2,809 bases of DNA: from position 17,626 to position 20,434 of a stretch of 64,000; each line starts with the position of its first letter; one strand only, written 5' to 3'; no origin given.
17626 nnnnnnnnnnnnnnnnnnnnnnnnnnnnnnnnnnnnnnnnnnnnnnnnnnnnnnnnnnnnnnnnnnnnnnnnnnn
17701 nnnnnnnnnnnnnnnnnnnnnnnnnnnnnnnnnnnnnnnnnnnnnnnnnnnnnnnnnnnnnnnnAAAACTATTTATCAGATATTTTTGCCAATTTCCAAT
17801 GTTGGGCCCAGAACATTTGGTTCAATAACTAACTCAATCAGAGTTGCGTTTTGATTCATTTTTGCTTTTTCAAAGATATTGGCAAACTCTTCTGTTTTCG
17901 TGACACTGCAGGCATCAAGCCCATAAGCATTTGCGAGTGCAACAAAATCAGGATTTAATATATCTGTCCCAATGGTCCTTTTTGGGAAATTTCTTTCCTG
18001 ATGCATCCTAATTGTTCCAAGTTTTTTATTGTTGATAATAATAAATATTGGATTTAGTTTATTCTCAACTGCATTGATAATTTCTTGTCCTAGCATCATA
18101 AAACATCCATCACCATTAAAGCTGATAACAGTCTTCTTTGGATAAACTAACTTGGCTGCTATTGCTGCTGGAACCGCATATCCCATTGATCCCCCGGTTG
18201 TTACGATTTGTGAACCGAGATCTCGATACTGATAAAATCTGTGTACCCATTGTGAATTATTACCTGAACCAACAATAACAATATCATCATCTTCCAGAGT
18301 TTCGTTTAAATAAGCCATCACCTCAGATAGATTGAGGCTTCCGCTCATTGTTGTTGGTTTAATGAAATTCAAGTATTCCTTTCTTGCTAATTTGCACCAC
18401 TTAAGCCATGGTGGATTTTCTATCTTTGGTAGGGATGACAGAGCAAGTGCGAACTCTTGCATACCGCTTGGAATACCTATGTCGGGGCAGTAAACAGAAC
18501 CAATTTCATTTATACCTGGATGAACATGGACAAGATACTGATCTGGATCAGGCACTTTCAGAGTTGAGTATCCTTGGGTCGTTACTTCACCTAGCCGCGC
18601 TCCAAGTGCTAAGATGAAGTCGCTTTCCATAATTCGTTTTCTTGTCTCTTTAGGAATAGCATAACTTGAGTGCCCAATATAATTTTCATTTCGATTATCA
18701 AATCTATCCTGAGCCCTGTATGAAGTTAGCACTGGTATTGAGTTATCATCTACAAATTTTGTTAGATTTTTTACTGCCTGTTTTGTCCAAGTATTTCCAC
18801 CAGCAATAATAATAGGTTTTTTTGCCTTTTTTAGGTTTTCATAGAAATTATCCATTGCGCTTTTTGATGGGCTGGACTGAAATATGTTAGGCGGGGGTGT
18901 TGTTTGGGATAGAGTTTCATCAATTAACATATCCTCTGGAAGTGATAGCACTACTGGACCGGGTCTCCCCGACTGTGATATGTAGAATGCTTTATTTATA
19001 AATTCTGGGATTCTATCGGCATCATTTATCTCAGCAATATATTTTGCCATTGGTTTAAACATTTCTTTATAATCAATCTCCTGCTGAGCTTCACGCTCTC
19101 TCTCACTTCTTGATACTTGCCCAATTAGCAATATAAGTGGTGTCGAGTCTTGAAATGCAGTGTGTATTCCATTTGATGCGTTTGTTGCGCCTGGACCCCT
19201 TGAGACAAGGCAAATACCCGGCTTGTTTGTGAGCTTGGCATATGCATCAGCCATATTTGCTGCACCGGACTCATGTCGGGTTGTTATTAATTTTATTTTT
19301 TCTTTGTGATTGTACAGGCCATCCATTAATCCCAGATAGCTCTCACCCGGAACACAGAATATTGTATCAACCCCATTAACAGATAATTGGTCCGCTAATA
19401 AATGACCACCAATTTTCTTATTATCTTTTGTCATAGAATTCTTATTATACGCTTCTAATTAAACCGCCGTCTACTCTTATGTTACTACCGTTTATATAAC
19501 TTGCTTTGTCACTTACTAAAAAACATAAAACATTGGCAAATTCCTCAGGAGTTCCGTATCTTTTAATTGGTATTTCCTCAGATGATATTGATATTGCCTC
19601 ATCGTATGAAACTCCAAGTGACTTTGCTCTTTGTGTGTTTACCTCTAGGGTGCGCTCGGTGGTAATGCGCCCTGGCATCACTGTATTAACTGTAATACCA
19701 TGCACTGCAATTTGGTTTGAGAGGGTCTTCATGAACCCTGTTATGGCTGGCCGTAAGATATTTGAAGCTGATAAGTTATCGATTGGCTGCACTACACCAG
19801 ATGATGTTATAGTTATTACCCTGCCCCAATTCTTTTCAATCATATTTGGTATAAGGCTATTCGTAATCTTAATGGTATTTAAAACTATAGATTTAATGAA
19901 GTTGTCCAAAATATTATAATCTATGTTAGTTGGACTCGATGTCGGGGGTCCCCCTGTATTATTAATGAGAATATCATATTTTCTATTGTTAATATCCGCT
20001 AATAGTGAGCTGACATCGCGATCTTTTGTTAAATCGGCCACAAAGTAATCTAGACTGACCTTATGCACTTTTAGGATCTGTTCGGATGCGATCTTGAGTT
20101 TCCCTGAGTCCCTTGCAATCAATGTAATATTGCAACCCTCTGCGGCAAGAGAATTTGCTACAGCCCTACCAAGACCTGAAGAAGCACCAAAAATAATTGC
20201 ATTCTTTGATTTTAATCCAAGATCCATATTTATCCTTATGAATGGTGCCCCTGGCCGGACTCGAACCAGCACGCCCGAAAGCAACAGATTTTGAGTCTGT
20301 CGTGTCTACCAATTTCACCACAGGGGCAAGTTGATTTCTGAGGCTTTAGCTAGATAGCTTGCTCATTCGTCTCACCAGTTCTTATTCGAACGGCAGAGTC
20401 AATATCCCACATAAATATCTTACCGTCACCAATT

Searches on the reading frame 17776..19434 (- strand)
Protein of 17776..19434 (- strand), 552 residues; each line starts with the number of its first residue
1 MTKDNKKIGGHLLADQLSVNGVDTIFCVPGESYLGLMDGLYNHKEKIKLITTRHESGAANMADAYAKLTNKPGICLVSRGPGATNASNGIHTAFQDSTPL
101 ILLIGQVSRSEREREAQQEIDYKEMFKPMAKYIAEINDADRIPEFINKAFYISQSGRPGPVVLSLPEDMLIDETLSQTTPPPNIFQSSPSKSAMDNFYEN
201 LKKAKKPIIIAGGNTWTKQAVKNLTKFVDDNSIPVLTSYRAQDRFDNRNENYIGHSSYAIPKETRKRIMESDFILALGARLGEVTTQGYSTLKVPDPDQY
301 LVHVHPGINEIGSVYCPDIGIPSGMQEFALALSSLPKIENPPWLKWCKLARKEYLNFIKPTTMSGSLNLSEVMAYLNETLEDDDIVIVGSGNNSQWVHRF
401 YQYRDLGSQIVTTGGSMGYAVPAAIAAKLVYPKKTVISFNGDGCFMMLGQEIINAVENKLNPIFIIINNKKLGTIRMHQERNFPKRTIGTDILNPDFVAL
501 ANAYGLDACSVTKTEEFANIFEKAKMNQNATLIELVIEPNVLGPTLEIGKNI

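Call 13: search_protein_families(library=ncbifam, proteins=[window:17776-19434:-], max_evalue=0.00001)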
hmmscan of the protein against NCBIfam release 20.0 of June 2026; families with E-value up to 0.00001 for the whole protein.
window:17776-19434:- (552 aa): 54 families (the best 25 are shown)
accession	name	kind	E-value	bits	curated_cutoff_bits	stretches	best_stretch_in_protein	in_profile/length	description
NF006052.0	PRK08199.1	subfamily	8.9e-221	734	539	1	3-548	4-548/559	thiamine pyrophosphate protein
NF006187.0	PRK08322.1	equivalog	5.6e-99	332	509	1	11-537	6-528/548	acetolactate synthase large subunit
TIGR00118.1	acolac_lg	equivalog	1.5e-95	320.8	538.35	1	9-538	3-535/557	biosynthetic-type acetolactate synthase large subunit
NF004919.0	PRK06276.1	equivalog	6.6e-90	302.1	866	1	9-542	3-543/582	acetolactate synthase large subunit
NF004710.0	PRK06048.1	equivalog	4.9e-88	296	976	1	8-539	9-539/561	acetolactate synthase large subunit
NF005584.0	PRK07282.1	equivalog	4.3e-87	293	970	1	4-537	7-540/566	acetolactate synthase large subunit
NF006524.0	PRK08978.1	equivalog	2.9e-86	289.9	738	1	9-539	3-526/548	acetolactate synthase 2 catalytic subunit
NF006378.0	PRK08617.1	equivalog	2.4e-83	280.4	510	1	3-537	4-538/556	acetolactate synthase AlsS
NF005039.0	PRK06456.1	equivalog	1.6e-82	277.9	868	1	8-547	3-555/572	acetolactate synthase large subunit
NF005860.0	PRK07789.1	equivalog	9.8e-81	271.9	881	1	8-539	35-580/615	acetolactate synthase large subunit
NF006319.0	PRK08527.1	equivalog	3e-80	270.2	905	1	9-538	6-539/565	acetolactate synthase large subunit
NF005824.0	PRK07710.1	equivalog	4.6e-79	266.3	976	1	3-538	13-549/573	acetolactate synthase large subunit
NF006377.0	PRK08611.1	equivalog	6.5e-78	262.7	742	1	8-540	5-532/576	pyruvate oxidase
NF006122.0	PRK08266.1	subfamily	2e-76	257.6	571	1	6-538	3-525/543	hypothetical protein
NF006016.1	PRK08155.1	equivalog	2.2e-75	254.2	870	1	9-539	5-534/554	acetolactate synthase large subunit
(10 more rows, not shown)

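Call 56: search_solved_structures(query=window:17776-19434:-, max_evalue=1e-40)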
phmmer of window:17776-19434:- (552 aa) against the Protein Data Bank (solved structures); distinct sequences matched with E-value up to 1e-40: 38.
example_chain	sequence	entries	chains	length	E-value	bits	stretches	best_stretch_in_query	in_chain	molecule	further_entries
8xod_A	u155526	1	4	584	3.6e-63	217.5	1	11-546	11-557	BbmA-G484F complex with CBOA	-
8x3x_A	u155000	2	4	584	4.9e-63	217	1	11-546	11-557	BbmA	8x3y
1jsc_A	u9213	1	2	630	2.6e-61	211.3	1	8-540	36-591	ACETOHYDROXY-ACID SYNTHASE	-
6u9d_A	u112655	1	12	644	2.8e-61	211.2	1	8-540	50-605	Acetolactate synthase catalytic subunit, mitochondrial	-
1n0h_A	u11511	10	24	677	3.3e-61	210.9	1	8-540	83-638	Acetolactate synthase | Acetolactate synthase, mitochondrial | Acetolactate synthase catalytic subunit, mitochondrial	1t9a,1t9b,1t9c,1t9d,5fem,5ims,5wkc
9zgl_A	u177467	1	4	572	1.3e-60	209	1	7-538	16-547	Ancestral acetolactate synthase, catabolic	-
6dek_A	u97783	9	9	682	2.6e-60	208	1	9-541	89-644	Acetolactate synthase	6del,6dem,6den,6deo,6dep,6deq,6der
6wo1_A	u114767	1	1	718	1.3e-59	205.7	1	9-523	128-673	Acetohydroxyacid synthase catalytic subunit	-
7egv_A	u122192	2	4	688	8.8e-57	196.4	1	7-540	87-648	Acetolactate synthase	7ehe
13bb_A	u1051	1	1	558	1.9e-55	191.9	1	13-540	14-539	acetolactate synthase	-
6lpi_A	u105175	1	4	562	2.6e-54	188.2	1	8-513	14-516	Acetolactate synthase isozyme 1 large subunit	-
9yjz_A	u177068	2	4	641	4.3e-54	187.5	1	9-519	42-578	Acetolactate synthase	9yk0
4rjj_A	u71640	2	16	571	5.6e-54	187.1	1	6-535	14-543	Acetolactate synthase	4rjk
3e9y_A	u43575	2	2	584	6.1e-54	187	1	4-519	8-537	Acetolactate synthase, chloroplastic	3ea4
4rji_A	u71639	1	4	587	6.2e-54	187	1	6-535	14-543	Acetolactate synthase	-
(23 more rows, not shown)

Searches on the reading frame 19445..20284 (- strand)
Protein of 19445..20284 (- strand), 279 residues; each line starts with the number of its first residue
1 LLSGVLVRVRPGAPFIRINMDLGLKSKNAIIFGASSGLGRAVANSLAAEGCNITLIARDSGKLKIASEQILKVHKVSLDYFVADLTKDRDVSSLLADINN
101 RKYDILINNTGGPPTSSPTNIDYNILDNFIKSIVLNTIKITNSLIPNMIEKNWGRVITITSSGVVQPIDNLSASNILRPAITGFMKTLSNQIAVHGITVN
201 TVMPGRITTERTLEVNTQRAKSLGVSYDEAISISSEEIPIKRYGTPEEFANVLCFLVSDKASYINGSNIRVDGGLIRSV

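Call 13: search_protein_families(library=ncbifam, proteins=[window:19445-20284:-], max_evalue=0.00001)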
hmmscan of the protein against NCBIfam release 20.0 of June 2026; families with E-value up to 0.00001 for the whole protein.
window:19445-20284:- (279 aa): 211 families (the best 25 are shown)
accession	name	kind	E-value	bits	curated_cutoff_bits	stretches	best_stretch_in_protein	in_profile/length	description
NF006212.0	PRK08339.1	equivalog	1.5e-57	195.2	339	1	22-279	4-262/263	short chain dehydrogenase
NF004779.0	PRK06125.1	subfamily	3.5e-43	148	261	1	20-275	1-253/259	short-chain dehydrogenase/reductase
NF009466.0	PRK12826.1-2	subfamily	1.4e-42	145.9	222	1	26-275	3-244/248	3-oxoacyl-ACP reductase FabG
NF005095.0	PRK06523.1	subfamily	1.6e-40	139.3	231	1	20-278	4-260/261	oxidoreductase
NF005559.1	PRK07231.1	subfamily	1e-39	136.5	215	1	24-275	2-247/249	glucose 1-dehydrogenase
NF047420.2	EF_P_mod_YmfI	equivalog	9.6e-39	133.5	238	1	29-275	2-235/236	elongation factor P 5-aminopentanone reductase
TIGR01830.1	3oxo_ACP_reduc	equivalog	5.5e-37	127.7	297.75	1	29-275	1-238/239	3-oxoacyl-[acyl-carrier-protein] reductase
TIGR01963.1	PHB_DH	subfamily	1.6e-36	125.9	307.05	1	27-275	2-252/255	3-hydroxybutyrate dehydrogenase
NF004778.0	PRK06124.1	equivalog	1e-35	123.4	303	1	22-276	7-253/256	SDR family oxidoreductase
NF009468.0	PRK12826.1-4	equivalog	3.4e-35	122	318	1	24-276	5-248/256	SDR family oxidoreductase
NF052558.1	MBtsdlDhBudC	equivalog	3.6e-35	121.7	270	1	25-275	2-241/250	meso-2,3-butanediol dehydrogenase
NF005753.0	PRK07577.1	equivalog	2.3e-34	119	310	1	25-274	2-231/237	SDR family oxidoreductase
NF004198.0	PRK05653.1-3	equivalog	2.3e-34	118.9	296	1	24-275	5-246/248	3-oxoacyl-ACP reductase FabG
NF004202.0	PRK05653.2-2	equivalog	1.4e-33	116.6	333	1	23-276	4-248/259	3-oxoacyl-ACP reductase FabG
NF009464.0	PRK12824.1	subfamily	1.7e-33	116.3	269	1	26-275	2-242/245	3-oxoacyl-ACP reductase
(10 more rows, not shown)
